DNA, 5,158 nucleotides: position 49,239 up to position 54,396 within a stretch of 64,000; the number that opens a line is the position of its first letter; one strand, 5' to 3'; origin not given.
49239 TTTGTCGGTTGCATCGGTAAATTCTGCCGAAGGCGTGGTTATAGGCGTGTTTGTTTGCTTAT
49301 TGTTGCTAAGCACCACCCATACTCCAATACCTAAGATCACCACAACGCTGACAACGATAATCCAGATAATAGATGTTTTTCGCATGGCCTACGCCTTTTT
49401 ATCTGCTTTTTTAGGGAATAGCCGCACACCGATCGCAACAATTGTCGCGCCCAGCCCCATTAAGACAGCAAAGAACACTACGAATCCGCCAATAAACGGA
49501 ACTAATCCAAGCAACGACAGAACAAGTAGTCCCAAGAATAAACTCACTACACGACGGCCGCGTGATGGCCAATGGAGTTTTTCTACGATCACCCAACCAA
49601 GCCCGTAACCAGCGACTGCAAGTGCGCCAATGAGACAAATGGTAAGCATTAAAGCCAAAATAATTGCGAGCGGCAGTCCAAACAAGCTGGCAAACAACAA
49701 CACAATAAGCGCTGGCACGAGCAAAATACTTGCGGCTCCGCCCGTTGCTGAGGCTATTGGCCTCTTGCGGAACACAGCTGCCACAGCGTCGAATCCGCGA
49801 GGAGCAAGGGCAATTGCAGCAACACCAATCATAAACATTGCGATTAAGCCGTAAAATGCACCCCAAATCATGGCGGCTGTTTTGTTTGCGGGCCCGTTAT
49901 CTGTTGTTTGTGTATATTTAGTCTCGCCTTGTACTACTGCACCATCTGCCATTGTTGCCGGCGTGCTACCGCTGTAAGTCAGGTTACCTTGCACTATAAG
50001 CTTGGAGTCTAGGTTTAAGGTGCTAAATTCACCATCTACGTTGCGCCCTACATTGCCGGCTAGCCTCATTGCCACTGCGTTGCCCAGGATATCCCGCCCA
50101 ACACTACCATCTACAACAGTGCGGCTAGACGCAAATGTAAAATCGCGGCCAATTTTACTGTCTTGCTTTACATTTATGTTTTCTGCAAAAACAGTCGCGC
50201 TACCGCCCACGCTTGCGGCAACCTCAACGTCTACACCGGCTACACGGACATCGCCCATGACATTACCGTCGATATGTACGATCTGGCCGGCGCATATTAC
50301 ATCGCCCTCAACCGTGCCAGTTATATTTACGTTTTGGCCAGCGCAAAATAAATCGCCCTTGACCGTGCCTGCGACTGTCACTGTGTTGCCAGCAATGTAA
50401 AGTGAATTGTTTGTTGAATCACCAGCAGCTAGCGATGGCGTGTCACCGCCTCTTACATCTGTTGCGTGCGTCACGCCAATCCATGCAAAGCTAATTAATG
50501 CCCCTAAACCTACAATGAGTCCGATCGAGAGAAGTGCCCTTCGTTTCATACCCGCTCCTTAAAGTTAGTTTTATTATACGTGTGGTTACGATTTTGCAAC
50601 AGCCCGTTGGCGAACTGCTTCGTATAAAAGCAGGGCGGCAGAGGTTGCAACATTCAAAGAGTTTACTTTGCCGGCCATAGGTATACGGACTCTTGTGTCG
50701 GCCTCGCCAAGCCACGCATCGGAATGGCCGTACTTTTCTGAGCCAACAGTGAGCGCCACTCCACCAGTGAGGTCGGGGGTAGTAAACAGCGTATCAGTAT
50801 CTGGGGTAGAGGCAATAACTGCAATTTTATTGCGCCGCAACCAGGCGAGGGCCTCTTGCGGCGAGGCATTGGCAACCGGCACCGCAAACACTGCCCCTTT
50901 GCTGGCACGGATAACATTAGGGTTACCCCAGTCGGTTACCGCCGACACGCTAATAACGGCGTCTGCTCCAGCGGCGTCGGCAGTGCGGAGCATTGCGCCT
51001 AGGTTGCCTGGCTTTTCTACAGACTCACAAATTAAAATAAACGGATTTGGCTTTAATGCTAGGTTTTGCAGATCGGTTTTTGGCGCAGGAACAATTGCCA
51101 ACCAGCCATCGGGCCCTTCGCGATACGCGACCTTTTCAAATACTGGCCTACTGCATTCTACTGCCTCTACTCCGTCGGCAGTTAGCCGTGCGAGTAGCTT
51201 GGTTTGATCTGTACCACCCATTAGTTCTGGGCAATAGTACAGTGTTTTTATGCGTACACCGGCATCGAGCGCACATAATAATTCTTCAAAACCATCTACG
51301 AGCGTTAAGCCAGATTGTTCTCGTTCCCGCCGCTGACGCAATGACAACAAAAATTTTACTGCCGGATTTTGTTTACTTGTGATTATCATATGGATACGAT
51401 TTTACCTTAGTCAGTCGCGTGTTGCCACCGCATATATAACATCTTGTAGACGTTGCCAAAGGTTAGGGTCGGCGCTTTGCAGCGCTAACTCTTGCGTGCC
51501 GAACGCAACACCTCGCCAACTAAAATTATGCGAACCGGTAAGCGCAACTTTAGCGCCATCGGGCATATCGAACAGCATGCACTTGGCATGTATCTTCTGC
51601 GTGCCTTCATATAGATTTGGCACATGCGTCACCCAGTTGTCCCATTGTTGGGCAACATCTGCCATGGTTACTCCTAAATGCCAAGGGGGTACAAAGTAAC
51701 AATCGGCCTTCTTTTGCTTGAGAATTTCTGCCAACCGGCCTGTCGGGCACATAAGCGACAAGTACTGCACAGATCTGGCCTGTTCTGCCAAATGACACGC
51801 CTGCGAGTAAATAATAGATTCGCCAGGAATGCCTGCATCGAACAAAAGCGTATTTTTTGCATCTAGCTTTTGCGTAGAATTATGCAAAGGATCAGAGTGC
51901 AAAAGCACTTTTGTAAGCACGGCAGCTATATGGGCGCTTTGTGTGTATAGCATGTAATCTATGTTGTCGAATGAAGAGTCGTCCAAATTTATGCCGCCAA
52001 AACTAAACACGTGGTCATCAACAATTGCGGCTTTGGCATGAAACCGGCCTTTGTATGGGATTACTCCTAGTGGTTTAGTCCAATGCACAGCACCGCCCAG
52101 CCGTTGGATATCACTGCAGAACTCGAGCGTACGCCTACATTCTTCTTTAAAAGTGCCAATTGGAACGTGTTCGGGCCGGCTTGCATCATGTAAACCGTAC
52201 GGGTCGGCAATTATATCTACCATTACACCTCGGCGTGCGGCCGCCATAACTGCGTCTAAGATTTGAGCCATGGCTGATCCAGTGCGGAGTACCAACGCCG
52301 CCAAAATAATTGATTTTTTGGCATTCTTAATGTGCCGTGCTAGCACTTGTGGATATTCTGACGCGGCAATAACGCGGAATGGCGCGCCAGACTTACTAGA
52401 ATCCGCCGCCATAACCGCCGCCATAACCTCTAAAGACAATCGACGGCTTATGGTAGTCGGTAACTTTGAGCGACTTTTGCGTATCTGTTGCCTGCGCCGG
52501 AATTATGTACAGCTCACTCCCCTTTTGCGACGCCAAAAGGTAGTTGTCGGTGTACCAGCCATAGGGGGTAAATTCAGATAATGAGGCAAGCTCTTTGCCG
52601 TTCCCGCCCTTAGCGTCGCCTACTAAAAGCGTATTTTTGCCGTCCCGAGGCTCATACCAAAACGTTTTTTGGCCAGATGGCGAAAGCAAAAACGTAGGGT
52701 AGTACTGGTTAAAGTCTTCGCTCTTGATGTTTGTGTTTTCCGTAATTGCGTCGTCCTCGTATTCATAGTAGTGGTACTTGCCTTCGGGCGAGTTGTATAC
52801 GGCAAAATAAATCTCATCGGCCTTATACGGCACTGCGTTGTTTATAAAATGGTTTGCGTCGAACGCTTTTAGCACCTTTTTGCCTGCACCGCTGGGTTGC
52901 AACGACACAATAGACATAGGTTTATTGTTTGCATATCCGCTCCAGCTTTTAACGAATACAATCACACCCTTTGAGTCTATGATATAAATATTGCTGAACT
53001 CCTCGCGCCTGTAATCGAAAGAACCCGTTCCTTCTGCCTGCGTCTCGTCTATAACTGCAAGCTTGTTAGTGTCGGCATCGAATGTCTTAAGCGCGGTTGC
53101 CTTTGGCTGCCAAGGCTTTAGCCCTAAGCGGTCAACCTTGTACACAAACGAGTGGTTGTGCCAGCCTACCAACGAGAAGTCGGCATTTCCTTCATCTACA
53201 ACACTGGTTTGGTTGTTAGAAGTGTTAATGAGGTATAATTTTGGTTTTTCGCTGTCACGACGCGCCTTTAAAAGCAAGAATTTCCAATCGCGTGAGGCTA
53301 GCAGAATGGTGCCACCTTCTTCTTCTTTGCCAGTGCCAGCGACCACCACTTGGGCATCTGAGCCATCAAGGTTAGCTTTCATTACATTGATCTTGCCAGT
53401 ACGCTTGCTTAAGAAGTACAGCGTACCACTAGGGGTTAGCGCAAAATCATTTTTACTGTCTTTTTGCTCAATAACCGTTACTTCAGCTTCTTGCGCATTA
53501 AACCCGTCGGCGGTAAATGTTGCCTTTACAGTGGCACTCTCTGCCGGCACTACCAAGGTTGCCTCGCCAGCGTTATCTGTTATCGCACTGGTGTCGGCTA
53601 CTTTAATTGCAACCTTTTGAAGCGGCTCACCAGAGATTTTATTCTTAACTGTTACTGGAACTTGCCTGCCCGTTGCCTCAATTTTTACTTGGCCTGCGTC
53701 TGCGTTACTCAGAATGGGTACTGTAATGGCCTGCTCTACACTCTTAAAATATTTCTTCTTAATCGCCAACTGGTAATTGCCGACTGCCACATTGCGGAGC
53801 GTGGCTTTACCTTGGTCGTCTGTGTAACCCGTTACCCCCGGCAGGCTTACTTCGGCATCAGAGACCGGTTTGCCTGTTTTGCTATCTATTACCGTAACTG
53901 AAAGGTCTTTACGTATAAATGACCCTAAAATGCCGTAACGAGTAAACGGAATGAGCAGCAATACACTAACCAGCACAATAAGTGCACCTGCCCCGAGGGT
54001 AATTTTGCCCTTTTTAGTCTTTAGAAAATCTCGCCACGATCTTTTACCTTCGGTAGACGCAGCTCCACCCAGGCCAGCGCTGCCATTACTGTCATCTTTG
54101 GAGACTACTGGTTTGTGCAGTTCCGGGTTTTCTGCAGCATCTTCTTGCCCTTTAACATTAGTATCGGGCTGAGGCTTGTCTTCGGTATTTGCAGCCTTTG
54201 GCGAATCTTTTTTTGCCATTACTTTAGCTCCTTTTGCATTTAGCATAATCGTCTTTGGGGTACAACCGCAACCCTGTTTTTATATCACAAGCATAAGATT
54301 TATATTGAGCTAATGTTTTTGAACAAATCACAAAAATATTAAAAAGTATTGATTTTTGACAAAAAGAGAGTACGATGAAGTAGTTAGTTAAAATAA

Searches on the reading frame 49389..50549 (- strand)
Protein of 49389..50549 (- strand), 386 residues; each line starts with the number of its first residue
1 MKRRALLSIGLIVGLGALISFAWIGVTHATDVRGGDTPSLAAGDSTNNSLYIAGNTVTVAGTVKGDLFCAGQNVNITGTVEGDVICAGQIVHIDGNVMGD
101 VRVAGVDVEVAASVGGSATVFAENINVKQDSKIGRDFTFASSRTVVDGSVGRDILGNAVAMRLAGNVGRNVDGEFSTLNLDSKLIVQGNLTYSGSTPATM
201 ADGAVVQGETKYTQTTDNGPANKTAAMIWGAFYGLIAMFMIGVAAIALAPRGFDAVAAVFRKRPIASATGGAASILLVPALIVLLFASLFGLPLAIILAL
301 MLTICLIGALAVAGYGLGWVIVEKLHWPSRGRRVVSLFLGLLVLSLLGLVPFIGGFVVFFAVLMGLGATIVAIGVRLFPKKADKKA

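Call 4: search_protein_families(library=pfam, proteins=[window:49389-50549:-], max_evalue=0.01)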
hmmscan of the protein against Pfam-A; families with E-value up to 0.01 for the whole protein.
window:49389-50549:- (386 aa): 1 family
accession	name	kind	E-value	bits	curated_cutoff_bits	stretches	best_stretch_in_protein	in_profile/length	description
PF04519.19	Bactofilin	-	3.7e-06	27.5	27.9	1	55-132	17-92/98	Polymer-forming cytoskeletal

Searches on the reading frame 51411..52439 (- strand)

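Call 4: search_protein_families(library=pfam, proteins=[window:51411-52439:-], max_evalue=0.01)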
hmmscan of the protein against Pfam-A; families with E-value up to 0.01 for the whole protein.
window:51411-52439:- (342 aa): 3 families
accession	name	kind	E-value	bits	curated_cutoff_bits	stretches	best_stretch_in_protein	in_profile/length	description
PF13091.12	PLDc_2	-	3.2e-22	79.2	27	2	34-177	2-126/132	PLD-like domain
PF00614.28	PLDc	-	0.00024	21.4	21.9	1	129-156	1-28/28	Phospholipase D Active site motif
PF09565.16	RE_NgoFVII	-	0.0011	18.7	23.8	1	279-334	89-144/162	NgoFVII restriction endonuclease N-terminal PLD domain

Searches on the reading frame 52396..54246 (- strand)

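Call 4: search_protein_families(library=pfam, proteins=[window:52396-54246:-], max_evalue=0.01)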
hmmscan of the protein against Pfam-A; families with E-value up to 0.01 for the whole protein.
window:52396-54246:- (616 aa): 5 families
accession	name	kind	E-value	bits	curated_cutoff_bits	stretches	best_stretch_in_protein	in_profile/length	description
PF13620.12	CarboxypepD_reg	-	2.1e-17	63.7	32.3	2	115-178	2-71/82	Carboxypeptidase regulatory-like domain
PF13715.12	CarbopepD_reg_2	-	6.4e-09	36.2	32.2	1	118-177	4-65/88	CarboxypepD_reg-like domain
PF23374.1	Fn3_arc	-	0.00095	19.6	28.9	0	116-150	24-58/78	Archaeal fibronectin-III type-like domain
PF17802.7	SpaA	-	0.0038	17.8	23.1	0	115-161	3-57/91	Prealbumin-like fold domain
PF02897.21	Peptidase_S9_N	-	0.0082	15.4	24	0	280-373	198-296/414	Prolyl oligopeptidase, N-terminal beta-propeller domain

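Call 14: search_protein_families(library=ncbifam, proteins=[window:52396-54246:-], max_evalue=1)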
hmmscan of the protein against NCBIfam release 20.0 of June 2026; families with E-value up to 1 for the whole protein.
window:52396-54246:- (616 aa): 3 families
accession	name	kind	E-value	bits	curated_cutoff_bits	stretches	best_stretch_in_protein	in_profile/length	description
NF040788.1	S-lay_SlaB_Mtsph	equivalog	0.0052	15.8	700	1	116-176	124-183/416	S-layer protein SlaB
TIGR02800.1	propeller_TolB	equivalog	0.01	14.8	343.15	1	274-356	291-368/418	Tol-Pal system beta propeller repeat protein TolB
TIGR02276.1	beta_rpt_yvtn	repeat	0.13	12.3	27.85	0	336-353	5-22/42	beta-propeller repeat protein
